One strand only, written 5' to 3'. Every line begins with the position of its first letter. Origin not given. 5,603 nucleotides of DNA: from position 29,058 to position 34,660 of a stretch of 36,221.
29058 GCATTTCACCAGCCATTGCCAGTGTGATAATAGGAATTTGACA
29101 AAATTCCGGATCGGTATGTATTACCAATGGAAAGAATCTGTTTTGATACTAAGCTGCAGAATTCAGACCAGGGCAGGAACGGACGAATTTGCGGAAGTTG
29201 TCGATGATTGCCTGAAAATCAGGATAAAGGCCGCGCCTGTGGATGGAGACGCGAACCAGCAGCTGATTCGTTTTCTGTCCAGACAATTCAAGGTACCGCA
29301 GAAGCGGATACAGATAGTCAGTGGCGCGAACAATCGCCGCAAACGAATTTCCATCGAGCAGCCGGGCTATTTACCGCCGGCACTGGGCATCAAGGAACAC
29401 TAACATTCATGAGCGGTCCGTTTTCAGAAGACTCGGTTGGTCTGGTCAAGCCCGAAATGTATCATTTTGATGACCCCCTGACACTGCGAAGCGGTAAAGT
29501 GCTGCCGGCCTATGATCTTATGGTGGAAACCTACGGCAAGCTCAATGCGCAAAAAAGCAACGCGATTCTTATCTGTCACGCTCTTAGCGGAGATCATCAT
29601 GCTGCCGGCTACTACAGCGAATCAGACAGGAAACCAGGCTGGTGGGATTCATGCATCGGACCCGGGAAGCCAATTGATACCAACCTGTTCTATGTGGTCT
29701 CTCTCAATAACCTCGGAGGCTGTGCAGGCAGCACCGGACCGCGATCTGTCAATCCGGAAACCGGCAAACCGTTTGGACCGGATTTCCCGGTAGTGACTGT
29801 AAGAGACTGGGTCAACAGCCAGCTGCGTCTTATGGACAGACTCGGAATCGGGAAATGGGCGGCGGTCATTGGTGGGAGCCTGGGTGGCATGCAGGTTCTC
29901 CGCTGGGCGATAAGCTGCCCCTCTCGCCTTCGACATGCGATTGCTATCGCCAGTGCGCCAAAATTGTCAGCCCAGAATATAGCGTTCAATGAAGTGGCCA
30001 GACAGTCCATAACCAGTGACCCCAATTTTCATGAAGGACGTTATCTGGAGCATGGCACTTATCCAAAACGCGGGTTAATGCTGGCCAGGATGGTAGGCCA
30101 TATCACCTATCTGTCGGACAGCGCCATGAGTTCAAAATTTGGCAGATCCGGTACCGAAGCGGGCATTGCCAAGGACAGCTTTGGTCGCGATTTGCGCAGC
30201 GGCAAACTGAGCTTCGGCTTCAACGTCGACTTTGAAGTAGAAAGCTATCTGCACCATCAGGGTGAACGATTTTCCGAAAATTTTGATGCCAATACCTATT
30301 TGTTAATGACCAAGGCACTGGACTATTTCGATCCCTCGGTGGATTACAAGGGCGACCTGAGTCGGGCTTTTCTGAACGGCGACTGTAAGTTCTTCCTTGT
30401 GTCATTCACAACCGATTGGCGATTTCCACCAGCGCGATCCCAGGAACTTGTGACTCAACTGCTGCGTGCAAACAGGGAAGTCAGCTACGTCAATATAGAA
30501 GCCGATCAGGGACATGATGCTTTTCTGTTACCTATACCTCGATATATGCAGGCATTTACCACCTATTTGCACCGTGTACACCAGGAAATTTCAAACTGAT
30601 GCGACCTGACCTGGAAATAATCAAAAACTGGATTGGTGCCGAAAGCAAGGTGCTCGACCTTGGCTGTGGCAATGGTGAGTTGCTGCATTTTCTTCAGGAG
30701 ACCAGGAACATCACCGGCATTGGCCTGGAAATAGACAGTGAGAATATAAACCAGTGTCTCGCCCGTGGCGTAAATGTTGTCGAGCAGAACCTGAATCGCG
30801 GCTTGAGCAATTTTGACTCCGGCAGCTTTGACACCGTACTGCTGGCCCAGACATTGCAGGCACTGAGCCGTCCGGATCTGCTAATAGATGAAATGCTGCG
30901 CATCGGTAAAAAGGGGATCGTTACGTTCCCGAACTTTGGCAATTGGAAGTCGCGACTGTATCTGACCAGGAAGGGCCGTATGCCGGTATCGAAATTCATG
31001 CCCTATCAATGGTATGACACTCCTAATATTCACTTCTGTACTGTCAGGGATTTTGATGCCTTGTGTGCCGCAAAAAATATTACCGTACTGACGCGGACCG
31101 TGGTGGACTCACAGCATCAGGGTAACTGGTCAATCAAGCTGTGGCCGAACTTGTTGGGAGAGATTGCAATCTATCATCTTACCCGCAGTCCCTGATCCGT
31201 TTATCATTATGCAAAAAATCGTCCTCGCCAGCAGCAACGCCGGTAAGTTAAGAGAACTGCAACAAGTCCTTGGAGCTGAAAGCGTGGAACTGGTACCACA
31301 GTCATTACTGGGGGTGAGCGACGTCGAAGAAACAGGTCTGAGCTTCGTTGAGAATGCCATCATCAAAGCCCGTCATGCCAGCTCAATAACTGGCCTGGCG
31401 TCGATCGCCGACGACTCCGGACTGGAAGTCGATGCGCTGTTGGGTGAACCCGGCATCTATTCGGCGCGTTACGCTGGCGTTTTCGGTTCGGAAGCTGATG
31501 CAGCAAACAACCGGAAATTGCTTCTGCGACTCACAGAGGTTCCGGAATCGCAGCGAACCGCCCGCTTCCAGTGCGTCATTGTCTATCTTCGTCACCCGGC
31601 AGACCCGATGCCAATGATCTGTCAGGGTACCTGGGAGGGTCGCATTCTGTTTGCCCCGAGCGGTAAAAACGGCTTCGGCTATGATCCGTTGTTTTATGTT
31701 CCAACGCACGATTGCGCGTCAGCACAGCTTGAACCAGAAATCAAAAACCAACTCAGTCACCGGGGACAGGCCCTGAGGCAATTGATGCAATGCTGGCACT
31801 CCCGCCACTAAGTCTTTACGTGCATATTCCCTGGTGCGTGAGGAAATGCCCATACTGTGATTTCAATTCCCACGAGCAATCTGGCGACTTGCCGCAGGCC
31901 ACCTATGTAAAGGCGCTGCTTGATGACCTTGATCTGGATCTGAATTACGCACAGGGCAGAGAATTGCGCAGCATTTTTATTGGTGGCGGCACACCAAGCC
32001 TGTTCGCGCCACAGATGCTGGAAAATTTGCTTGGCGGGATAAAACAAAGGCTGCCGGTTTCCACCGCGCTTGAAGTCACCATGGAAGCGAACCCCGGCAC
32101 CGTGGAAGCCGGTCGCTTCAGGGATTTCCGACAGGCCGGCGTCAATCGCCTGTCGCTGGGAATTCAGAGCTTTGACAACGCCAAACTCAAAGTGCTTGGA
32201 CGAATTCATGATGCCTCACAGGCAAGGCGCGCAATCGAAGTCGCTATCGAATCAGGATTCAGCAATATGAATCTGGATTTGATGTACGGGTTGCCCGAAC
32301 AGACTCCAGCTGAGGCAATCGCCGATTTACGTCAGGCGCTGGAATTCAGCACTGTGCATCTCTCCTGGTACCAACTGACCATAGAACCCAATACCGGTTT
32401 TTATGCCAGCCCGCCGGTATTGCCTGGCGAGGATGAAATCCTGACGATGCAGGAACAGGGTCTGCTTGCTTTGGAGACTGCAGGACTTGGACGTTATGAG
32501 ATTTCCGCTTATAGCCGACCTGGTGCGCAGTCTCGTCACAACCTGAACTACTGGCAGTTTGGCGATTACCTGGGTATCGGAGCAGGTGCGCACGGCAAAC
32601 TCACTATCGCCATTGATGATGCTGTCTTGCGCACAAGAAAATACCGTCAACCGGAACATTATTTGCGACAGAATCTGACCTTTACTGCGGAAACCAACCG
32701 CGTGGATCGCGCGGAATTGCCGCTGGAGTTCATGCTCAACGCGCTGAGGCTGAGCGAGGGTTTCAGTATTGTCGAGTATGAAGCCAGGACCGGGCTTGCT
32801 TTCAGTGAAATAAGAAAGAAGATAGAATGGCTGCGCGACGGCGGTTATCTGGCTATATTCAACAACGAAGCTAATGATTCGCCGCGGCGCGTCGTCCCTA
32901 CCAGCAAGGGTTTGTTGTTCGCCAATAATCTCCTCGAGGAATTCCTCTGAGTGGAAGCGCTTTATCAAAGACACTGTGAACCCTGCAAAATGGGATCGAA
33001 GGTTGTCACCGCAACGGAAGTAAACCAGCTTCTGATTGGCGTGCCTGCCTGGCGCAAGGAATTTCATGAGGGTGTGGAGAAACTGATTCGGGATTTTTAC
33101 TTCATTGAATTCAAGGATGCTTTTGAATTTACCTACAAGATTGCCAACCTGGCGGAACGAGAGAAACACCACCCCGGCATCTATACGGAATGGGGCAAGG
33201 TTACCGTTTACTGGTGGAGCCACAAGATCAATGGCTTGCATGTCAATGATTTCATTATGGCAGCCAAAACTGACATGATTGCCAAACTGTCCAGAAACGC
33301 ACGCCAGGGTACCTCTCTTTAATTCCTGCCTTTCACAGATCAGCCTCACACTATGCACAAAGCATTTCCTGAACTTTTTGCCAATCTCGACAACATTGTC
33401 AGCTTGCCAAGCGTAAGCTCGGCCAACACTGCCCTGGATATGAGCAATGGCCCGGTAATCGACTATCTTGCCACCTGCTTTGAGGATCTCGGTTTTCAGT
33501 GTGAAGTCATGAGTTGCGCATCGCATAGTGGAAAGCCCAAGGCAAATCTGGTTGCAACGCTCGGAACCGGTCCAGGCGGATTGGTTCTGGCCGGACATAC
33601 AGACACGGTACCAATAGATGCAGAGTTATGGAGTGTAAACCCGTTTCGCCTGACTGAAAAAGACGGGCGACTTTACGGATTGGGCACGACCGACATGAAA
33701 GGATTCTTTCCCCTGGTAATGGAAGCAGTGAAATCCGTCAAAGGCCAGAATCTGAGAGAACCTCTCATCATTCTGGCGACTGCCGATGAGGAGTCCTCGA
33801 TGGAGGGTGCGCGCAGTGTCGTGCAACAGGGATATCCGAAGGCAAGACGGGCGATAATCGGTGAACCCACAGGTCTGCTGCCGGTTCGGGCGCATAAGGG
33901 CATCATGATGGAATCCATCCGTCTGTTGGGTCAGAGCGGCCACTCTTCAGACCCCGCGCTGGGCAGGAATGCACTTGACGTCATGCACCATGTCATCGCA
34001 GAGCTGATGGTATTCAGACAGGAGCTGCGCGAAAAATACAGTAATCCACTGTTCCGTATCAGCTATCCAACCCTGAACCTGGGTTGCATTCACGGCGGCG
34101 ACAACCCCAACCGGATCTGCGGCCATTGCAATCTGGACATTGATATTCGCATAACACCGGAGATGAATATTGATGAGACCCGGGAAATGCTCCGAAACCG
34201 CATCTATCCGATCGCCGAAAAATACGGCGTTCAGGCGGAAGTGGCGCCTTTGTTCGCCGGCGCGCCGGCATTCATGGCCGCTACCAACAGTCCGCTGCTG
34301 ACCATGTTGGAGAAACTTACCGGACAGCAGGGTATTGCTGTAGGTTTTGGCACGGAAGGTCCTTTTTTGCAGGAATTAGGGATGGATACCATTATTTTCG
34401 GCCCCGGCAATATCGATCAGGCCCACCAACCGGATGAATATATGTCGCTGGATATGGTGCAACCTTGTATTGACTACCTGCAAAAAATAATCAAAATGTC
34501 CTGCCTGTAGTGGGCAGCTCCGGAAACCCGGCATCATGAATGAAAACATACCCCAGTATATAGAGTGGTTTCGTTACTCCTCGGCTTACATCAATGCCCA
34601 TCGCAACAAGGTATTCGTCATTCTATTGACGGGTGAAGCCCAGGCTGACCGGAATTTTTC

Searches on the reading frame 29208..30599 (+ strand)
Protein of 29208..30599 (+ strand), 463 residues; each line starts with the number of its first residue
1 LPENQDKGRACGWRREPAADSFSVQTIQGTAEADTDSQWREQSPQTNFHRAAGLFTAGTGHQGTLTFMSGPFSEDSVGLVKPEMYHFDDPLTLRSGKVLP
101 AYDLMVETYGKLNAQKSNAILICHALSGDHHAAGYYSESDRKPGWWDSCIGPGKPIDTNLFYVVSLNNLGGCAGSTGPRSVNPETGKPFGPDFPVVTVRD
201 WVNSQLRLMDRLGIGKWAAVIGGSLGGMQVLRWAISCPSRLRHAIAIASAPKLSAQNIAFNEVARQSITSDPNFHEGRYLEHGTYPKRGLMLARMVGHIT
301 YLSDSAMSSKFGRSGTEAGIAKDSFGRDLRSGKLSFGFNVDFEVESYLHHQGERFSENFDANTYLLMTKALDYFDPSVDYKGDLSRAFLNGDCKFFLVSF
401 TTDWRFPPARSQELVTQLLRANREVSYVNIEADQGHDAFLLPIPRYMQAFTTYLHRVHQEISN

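Call 7: search_protein_families(library=pfam, proteins=[window:29208-30599:+], max_evalue=0.00001)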
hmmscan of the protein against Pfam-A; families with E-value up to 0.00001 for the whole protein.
window:29208-30599:+ (463 aa): 1 family
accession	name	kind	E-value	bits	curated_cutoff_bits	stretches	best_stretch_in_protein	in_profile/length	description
PF00561.26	Abhydrolase_1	-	2.1e-17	64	25.8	1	119-440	2-242/245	alpha/beta hydrolase fold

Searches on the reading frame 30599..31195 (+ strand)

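Call 7: search_protein_families(library=pfam, proteins=[window:30599-31195:+], max_evalue=0.00001)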
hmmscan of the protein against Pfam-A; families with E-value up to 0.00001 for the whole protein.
window:30599-31195:+ (198 aa): 6 families
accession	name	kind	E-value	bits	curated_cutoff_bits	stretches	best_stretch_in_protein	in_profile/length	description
PF07021.18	MetW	-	2.1e-78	262.8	21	1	2-194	1-193/193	Methionine biosynthesis protein MetW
PF13847.12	Methyltransf_31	-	2.4e-11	43.9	27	1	15-107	4-105/145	Methyltransferase domain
PF08241.18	Methyltransf_11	-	2.4e-10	41.3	21.2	1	19-106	1-90/95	Methyltransferase domain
PF13649.12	Methyltransf_25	-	7.1e-10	39.9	27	1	18-106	1-96/97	Methyltransferase domain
PF13489.12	Methyltransf_23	-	4.7e-08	33.4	27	1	13-159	21-157/164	Methyltransferase domain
PF08242.18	Methyltransf_12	-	2.6e-07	31.7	30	1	19-101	1-90/98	Methyltransferase domain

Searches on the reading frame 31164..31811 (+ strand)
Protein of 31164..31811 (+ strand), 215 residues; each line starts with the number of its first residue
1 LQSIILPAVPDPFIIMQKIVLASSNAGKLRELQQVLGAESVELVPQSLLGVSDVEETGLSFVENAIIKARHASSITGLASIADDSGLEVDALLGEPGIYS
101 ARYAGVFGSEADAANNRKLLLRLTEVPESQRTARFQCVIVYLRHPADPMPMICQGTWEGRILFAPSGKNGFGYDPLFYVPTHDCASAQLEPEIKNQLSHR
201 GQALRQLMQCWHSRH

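Call 7: search_protein_families(library=pfam, proteins=[window:31164-31811:+], max_evalue=0.00001)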
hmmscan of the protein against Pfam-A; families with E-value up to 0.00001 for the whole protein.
window:31164-31811:+ (215 aa): 1 family
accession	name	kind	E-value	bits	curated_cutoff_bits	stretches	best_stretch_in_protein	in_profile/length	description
PF01725.21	Ham1p_like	-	1.4e-62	211.3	22.5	1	19-209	1-185/186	Ham1 family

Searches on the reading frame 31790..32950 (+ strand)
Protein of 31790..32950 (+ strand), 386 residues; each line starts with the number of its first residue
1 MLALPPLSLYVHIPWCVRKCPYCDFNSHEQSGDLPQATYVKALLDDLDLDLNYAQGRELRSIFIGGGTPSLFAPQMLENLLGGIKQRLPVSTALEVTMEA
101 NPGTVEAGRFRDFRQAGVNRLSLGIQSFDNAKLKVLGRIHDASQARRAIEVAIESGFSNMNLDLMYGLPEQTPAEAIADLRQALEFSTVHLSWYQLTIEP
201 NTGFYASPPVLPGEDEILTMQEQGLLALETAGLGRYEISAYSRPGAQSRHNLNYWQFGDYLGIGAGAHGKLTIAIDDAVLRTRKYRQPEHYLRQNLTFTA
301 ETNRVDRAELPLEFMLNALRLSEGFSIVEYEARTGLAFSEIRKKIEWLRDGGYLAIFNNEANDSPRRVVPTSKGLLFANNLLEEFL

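Call 27: search_protein_families(library=pfam, proteins=[window:31790-32950:+], max_evalue=0.0001)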
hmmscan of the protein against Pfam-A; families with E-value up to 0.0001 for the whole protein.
window:31790-32950:+ (386 aa): 2 families
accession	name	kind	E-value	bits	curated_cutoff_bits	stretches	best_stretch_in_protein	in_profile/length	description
PF04055.27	Radical_SAM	-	8.6e-24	85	29.5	1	10-179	1-162/166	Radical SAM superfamily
PF06969.22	HemN_C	-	5.7e-11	42.8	24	1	306-356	2-53/67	HemN C-terminal domain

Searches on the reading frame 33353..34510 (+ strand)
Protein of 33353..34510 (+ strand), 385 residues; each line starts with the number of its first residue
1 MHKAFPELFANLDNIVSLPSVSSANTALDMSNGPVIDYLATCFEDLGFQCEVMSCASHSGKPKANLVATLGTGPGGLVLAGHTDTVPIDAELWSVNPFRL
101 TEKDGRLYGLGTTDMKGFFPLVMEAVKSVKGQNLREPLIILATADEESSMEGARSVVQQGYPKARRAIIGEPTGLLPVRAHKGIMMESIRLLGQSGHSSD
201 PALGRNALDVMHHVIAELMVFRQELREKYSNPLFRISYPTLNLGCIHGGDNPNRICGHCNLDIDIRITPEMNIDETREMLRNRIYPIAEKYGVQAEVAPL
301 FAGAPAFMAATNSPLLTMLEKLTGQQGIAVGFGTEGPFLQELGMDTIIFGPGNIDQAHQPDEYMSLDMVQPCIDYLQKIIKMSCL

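Call 27: search_protein_families(library=pfam, proteins=[window:33353-34510:+], max_evalue=0.0001)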
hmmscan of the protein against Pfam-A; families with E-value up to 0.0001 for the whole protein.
window:33353-34510:+ (385 aa): 2 families
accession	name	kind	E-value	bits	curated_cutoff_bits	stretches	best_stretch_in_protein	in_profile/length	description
PF01546.33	Peptidase_M20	-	2.9e-35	122.5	24.6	1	79-381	2-205/206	Peptidase family M20/M25/M40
PF07687.19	M20_dimer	-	1e-21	77.3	21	1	180-290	2-105/107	Peptidase dimerisation domain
